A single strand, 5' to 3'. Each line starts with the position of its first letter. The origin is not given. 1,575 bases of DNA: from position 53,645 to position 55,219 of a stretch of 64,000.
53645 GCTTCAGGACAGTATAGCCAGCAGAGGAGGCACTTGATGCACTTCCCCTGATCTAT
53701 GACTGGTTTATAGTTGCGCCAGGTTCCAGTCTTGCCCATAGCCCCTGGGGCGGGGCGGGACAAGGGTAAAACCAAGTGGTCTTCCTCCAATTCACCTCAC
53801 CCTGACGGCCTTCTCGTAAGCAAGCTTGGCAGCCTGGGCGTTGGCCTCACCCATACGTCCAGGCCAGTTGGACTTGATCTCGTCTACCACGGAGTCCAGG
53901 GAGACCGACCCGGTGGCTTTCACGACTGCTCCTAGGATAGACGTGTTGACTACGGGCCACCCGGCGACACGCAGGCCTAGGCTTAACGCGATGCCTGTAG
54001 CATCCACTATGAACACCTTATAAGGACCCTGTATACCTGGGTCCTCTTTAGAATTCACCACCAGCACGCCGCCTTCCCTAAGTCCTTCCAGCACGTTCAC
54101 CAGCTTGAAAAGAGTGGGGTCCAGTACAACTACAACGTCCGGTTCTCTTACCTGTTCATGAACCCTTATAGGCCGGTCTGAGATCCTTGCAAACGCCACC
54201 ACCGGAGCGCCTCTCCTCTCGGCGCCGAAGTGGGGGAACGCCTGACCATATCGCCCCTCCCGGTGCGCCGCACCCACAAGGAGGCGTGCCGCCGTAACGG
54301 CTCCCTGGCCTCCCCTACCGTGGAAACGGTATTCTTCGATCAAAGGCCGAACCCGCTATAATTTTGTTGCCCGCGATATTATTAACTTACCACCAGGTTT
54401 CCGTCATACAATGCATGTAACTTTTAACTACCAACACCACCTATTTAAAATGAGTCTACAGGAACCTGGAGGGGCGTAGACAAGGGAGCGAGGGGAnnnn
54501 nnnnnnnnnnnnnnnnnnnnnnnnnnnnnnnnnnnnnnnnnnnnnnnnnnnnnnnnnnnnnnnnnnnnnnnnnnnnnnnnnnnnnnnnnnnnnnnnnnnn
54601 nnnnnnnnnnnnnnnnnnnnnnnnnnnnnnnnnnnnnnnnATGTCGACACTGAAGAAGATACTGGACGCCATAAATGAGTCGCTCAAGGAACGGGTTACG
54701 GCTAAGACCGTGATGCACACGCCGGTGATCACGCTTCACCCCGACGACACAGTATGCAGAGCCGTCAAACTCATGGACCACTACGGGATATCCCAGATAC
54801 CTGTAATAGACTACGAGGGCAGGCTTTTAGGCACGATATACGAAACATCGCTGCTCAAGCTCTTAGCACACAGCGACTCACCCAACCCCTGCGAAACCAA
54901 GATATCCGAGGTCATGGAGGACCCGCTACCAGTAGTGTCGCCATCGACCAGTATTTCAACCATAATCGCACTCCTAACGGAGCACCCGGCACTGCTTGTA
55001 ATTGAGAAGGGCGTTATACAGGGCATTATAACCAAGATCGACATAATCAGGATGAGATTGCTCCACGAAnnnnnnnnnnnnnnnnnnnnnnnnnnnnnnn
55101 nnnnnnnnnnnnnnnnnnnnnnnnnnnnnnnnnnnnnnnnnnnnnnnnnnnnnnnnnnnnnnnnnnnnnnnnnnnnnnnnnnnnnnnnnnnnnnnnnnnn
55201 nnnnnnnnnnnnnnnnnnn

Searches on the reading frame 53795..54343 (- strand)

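Call 73: search_protein_families(library=pfam, proteins=[window:53795-54343:-], max_evalue=0.001)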
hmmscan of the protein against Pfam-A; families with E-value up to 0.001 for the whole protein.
window:53795-54343:- (183 aa): 1 family
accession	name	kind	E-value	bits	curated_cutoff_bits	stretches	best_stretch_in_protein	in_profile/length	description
PF01558.24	POR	-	3.4e-41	141.7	27.4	1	11-177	1-173/173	Pyruvate ferredoxin/flavodoxin oxidoreductase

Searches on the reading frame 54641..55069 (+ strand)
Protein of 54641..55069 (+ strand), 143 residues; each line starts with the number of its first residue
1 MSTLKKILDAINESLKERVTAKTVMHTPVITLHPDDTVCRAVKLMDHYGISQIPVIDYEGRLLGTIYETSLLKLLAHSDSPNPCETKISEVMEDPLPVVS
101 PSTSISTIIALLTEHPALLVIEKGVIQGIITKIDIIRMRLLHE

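Call 73: search_protein_families(library=pfam, proteins=[window:54641-55069:+], max_evalue=0.001)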
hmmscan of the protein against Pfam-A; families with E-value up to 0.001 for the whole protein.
window:54641-55069:+ (143 aa): 1 family
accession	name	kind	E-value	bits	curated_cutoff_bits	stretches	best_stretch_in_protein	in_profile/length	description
PF00571.33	CBS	-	4.4e-25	88.2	24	2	22-76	2-56/57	CBS domain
